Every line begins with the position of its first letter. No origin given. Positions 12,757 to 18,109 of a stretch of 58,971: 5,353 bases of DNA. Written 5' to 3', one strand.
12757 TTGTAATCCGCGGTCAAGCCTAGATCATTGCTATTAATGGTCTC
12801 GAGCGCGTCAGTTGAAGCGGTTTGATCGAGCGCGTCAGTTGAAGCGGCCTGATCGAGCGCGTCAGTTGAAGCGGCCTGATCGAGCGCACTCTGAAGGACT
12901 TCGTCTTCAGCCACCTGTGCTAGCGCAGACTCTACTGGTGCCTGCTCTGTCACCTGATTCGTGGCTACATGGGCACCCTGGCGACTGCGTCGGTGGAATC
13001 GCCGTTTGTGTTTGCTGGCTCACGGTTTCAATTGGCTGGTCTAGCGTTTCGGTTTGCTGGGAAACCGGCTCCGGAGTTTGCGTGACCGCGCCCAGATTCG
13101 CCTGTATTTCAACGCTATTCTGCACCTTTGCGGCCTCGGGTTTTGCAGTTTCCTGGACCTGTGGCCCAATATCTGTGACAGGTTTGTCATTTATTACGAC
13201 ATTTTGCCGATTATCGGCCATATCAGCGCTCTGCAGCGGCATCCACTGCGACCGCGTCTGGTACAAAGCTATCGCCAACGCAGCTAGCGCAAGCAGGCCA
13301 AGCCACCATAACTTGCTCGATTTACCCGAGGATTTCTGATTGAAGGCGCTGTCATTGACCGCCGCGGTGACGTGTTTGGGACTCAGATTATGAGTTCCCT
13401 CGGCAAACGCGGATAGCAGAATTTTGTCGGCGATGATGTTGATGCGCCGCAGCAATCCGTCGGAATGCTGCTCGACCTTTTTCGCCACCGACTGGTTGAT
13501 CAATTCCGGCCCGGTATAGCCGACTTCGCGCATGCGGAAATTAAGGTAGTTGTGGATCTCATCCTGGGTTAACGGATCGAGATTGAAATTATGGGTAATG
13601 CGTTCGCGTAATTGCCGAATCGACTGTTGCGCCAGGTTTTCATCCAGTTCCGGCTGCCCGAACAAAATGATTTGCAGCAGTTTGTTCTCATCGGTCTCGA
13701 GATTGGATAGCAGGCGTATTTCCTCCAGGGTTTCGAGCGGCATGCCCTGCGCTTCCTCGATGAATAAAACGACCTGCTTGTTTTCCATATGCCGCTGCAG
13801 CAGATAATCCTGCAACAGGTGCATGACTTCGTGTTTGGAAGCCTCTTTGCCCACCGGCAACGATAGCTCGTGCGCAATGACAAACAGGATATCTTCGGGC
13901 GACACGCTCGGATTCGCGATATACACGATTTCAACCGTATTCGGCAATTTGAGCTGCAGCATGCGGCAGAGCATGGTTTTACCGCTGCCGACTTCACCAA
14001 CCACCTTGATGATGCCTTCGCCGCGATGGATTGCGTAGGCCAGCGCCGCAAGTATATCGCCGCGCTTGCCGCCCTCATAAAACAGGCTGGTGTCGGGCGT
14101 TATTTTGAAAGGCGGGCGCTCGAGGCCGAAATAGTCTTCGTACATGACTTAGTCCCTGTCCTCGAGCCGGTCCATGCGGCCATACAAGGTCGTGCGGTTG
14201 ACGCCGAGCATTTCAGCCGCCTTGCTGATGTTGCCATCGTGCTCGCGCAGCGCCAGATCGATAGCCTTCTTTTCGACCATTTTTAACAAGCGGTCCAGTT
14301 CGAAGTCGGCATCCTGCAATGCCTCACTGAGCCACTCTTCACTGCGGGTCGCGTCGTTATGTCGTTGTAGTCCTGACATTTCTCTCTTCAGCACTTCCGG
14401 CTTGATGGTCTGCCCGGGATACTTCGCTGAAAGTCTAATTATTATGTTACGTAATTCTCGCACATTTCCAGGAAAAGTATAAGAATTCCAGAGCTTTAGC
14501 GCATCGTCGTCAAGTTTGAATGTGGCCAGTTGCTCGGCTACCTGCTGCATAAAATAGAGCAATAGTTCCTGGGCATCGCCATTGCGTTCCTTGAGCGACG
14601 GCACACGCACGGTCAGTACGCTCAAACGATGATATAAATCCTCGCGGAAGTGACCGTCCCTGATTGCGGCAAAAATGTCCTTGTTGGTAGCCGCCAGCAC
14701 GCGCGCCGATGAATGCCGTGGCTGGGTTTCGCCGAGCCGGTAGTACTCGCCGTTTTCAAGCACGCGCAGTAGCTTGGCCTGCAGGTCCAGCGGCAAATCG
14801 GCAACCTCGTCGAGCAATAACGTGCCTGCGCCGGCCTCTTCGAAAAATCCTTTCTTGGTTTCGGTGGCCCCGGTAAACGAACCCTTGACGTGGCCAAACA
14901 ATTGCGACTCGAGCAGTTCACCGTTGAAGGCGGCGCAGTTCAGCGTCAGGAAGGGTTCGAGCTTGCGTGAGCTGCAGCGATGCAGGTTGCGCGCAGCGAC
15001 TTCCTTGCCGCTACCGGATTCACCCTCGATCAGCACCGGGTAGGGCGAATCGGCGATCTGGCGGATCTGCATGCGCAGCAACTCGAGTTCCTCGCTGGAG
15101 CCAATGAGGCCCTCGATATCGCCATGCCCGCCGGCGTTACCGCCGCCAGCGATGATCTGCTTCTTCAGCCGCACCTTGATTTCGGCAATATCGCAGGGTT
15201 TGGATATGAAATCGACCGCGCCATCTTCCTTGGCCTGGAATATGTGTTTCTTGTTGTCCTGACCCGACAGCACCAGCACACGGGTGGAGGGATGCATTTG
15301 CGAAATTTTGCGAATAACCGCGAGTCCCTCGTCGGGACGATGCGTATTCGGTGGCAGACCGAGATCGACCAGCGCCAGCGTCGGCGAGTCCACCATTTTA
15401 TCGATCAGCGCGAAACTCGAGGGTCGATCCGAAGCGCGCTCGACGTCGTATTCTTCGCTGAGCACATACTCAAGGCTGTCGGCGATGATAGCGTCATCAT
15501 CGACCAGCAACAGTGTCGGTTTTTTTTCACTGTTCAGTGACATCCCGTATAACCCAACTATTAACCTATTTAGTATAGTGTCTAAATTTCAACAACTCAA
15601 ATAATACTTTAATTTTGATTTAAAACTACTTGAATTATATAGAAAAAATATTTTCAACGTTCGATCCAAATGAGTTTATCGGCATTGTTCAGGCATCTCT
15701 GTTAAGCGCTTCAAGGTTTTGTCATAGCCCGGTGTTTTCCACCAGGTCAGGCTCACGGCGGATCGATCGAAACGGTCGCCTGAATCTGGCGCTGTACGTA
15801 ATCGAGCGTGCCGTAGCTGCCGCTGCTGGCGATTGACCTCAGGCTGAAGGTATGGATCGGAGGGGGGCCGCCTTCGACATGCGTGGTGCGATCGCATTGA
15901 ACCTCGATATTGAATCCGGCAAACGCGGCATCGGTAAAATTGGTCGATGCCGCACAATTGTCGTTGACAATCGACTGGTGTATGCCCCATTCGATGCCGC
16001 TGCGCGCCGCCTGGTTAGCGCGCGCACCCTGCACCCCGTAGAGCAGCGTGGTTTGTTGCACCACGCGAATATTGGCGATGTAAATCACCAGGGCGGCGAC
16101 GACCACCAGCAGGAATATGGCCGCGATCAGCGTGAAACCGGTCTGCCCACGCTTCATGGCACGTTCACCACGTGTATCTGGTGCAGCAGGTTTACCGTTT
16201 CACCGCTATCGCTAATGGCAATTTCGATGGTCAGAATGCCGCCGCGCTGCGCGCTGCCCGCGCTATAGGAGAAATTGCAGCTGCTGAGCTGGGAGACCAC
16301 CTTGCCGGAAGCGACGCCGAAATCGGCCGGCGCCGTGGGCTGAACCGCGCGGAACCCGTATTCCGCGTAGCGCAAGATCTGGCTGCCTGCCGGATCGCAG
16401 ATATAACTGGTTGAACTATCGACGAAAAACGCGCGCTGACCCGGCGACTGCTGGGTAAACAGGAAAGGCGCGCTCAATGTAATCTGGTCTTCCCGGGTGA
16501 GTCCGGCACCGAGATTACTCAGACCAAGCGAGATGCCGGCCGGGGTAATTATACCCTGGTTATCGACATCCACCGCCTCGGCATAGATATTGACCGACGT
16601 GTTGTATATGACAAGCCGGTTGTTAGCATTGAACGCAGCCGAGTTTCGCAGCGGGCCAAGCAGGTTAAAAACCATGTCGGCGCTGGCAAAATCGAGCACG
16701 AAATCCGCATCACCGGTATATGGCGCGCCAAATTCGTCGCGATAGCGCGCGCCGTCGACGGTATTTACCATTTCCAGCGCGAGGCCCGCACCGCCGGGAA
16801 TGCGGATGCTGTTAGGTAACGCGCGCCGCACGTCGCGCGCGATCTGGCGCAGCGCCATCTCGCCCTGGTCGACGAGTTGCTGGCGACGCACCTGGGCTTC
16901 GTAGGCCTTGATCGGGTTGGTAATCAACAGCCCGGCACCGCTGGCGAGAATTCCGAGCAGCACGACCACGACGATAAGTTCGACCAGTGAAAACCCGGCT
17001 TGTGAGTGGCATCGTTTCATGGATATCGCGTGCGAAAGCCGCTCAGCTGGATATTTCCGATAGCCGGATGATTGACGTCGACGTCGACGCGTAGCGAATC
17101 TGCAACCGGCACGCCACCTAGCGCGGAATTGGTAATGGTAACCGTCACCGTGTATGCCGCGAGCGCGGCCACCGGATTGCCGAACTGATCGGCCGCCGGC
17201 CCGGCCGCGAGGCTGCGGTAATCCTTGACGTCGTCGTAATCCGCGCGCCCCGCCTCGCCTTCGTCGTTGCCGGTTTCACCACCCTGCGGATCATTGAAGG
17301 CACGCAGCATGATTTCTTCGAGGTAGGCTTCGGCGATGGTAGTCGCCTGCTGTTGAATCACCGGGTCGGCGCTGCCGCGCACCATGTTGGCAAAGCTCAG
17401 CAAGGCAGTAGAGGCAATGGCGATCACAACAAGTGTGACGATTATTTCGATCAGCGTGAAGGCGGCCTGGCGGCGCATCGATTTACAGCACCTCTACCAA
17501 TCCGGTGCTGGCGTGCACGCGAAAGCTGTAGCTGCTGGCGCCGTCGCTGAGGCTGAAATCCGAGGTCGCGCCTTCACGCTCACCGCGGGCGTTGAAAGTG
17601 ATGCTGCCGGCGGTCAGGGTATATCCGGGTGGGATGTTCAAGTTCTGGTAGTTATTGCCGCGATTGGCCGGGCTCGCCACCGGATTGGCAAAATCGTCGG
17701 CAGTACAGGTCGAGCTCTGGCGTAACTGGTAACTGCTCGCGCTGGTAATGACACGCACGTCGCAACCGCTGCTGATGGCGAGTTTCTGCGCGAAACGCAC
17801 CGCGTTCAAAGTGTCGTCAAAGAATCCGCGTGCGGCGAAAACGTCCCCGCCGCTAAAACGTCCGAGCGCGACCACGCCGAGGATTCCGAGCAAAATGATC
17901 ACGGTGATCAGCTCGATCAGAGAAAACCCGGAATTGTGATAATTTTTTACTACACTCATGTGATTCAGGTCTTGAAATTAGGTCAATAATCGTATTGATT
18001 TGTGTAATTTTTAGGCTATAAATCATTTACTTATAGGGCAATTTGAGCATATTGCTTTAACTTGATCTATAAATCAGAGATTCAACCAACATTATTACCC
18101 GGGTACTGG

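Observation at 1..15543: Second, reordered and strongly diverged MSHA/T2SS-like type IV filament machine appended to the canonical msh locus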

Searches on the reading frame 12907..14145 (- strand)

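Call 3: search_protein_families(library=pfam, proteins=[window:12907-14145:-], max_evalue=0.01)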
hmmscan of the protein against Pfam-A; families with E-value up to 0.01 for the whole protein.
window:12907-14145:- (412 aa): 4 families
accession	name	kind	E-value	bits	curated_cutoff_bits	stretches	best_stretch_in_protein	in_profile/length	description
PF13401.12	AAA_22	-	4.7e-30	105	27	1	41-170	3-129/130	AAA domain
PF13191.12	AAA_16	-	6.2e-06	27.3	32.6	1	32-153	12-162/167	AAA ATPase domain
PF00005.33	ABC_tran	-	0.00036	21.6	25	1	38-155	7-80/137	ABC transporter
PF20720.3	nSTAND3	-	0.0017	18.6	27.2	1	39-79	13-54/155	Novel STAND NTPase 3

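Call 4: search_protein_families(library=ncbifam, proteins=[window:12907-14145:-], max_evalue=0.01)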
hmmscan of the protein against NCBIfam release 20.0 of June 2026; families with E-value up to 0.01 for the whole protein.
window:12907-14145:- (412 aa): 5 families
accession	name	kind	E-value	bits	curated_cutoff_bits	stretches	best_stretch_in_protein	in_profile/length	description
TIGR03015.1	pepcterm_ATPase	hypoth_equivalog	5.9e-68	229.2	324.5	1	1-265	1-265/269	XrtA/PEP-CTERM system-associated ATPase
NF010170.0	PRK13651.1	equivalog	0.0035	16.3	432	1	33-85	24-68/308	cobalt transporter ATP-binding subunit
TIGR02211.1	LolD_lipo_ex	equivalog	0.0059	16.1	307.75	0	21-68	10-57/221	lipoprotein-releasing ABC transporter ATP-binding protein LolD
NF047578.1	opine_ATP_CntD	equivalog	0.0066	15.7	380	0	31-63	19-50/266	staphylopine uptake ABC transporter ATP-binding protein CntD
NF008639.0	PRK11629.1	equivalog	0.0095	15.4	360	0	22-78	16-72/234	lipoprotein-releasing ABC transporter ATP-binding protein LolD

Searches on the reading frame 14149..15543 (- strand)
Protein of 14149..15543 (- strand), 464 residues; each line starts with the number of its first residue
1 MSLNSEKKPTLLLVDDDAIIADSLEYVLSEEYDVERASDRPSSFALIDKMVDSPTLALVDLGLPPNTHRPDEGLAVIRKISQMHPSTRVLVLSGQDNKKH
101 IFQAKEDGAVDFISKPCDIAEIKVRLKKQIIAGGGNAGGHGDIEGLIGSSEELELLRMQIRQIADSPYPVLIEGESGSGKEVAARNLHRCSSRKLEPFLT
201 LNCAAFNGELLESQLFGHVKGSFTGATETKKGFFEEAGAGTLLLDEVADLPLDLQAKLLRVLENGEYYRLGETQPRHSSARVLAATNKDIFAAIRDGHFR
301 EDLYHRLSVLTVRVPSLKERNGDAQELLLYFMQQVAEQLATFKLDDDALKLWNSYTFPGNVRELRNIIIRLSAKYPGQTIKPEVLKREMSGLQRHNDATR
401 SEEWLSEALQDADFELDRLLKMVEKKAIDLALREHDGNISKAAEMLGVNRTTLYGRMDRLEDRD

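Call 3: search_protein_families(library=pfam, proteins=[window:14149-15543:-], max_evalue=0.01)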
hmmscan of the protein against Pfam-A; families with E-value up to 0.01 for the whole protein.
window:14149-15543:- (464 aa): 8 families
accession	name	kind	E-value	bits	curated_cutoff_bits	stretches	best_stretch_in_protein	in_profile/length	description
PF00158.32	Sigma54_activat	-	1.3e-62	210.8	20.2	1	146-312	1-167/168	Sigma-54 interaction domain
PF14532.12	Sigma54_activ_2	-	6.9e-22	78.6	25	1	147-317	1-138/138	Sigma-54 interaction domain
PF00072.30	Response_reg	-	1.5e-15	57.7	30.2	1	12-126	2-110/111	Response regulator receiver domain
PF25601.1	AAA_lid_14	-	1.7e-15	57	27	1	318-398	1-83/87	AAA+ ATPase lid domain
PF02954.25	HTH_8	-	3.3e-14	52.8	22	1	420-459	2-41/42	Bacterial regulatory protein, Fis family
PF13556.12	HTH_30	-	8.9e-06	25.8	27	1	434-462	10-38/59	PucR C-terminal helix-turn-helix domain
PF07728.20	AAA_5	-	2e-05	25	22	1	169-288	1-123/139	AAA domain (dynein-related subfamily)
PF13191.12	AAA_16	-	0.0048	17.9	32.6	0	146-262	2-120/167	AAA ATPase domain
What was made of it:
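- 14149..15543 (-): NtrC-family response regulator and sigma54 activator, 464 aa (receiver + AAA+ with GSFTGA + Fis-type HTH). It is the first gene of the operon and a PilR analogue. Pfam Response_reg, Sigma54_activat and HTH_8 (call 3).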

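Call 4: search_protein_families(library=ncbifam, proteins=[window:14149-15543:-], max_evalue=0.01)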
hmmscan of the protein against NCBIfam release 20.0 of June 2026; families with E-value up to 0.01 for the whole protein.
window:14149-15543:- (464 aa): 79 families (the best 25 are shown)
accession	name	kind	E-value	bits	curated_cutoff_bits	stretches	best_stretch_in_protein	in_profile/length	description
TIGR02915.1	PEP_resp_reg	equivalog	1.9e-103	346.7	502.6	1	11-461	1-443/445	PEP-CTERM-box response regulator transcription factor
TIGR01818.1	ntrC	equivalog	2.1e-101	340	558.6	1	12-456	2-459/463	nitrogen regulation protein NR(I)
NF003451.0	PRK05022.1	equivalog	2.1e-89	300.6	476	1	144-460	190-508/512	nitric oxide reductase transcriptional regulator NorR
NF038308.1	RNA_repair_RtcR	equivalog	6e-86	289.4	650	1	143-454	179-505/530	RNA repair transcriptional activator RtcR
NF041552.1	TF_PrdR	equivalog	5.6e-85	285.8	795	1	142-459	265-575/577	sigma-54 dependent transcriptional regulator PrdR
NF041946.1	LuxO_transreg_Vib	equivalog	5.3e-84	282.6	800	1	26-461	15-461/463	quorum-sensing sigma-54 dependent transcriptional regulator LuxO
NF008469.0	PRK11361.1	equivalog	1e-82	278.3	714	1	10-454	6-448/461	acetoacetate metabolism transcriptional regulator AtoC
NF051870.1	NAssimRespRegNtrX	equivalog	4.1e-80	269.9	600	1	11-458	4-448/452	nitrogen assimilation response regulator NtrX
TIGR01817.1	nifA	equivalog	3.6e-76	257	528.85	1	141-386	193-439/534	nif-specific transcriptional activator NifA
NF008176.1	PRK10923.1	equivalog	6.5e-76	255.8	620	1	11-458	6-464/469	nitrogen regulation protein NR(I)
NF050807.1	TransRegFlbDCaul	equivalog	8.3e-72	242.5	750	1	87-460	71-438/454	sigma-54-dependent transcriptional regulator FlbD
TIGR02329.1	propionate_PrpR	equivalog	2.5e-71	240.9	499.2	1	142-458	210-525/526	propionate catabolism operon regulatory protein PrpR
TIGR02974.1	phageshock_pspF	equivalog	4.8e-70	236.4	443.55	1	146-455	1-331/336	phage shock protein operon transcriptional activator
NF011695.0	PRK15115.1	equivalog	5.5e-70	236.3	763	1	6-460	4-436/445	two-component system response regulator GlrR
NF011953.0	PRK15424.1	equivalog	8.2e-70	235.9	703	1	141-459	216-533/538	propionate catabolism operon regulatory protein PrpR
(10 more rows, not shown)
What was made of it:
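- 14149..15543 (-): It falls below the cutoffs of all named NCBIfam regulators (call 4).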

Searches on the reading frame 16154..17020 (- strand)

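Call 9: search_protein_families(library=ncbifam, proteins=[window:16154-17020:-], max_evalue=0.00001)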
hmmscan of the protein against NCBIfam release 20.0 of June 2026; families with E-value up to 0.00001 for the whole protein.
window:16154-17020:- (288 aa): 1 family
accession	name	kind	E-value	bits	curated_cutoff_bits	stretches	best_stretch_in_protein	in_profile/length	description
TIGR02532.1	IV_pilin_GFxxxE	domain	1.6e-06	27.7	16.3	1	7-29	1-23/24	prepilin-type N-terminal cleavage/methylation domain-containing protein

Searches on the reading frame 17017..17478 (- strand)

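Call 11: search_protein_families(library=pfam, proteins=[window:17017-17478:-], max_evalue=0.01)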
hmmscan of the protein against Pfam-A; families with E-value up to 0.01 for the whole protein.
window:17017-17478:- (153 aa): 1 family
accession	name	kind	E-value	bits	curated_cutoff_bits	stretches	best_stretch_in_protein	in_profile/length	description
PF07963.17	N_methyl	-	1.9e-07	30.8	21.2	1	1-27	1-27/27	Prokaryotic N-terminal methylation motif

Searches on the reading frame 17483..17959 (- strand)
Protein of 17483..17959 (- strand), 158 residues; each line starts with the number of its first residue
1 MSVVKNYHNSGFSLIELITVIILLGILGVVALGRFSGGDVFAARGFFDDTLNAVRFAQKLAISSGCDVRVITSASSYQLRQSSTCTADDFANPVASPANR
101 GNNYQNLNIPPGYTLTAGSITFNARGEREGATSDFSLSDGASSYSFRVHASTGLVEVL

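Call 11: search_protein_families(library=pfam, proteins=[window:17483-17959:-], max_evalue=0.01)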
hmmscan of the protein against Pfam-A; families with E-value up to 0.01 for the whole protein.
window:17483-17959:- (158 aa): 2 families
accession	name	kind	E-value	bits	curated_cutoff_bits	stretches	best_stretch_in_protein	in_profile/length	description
PF12019.13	GspH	-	4.7e-06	27.5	21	1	51-150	6-104/108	Type II transport protein GspH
PF07963.17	N_methyl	-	1.8e-05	24.5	21.2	1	8-32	3-27/27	Prokaryotic N-terminal methylation motif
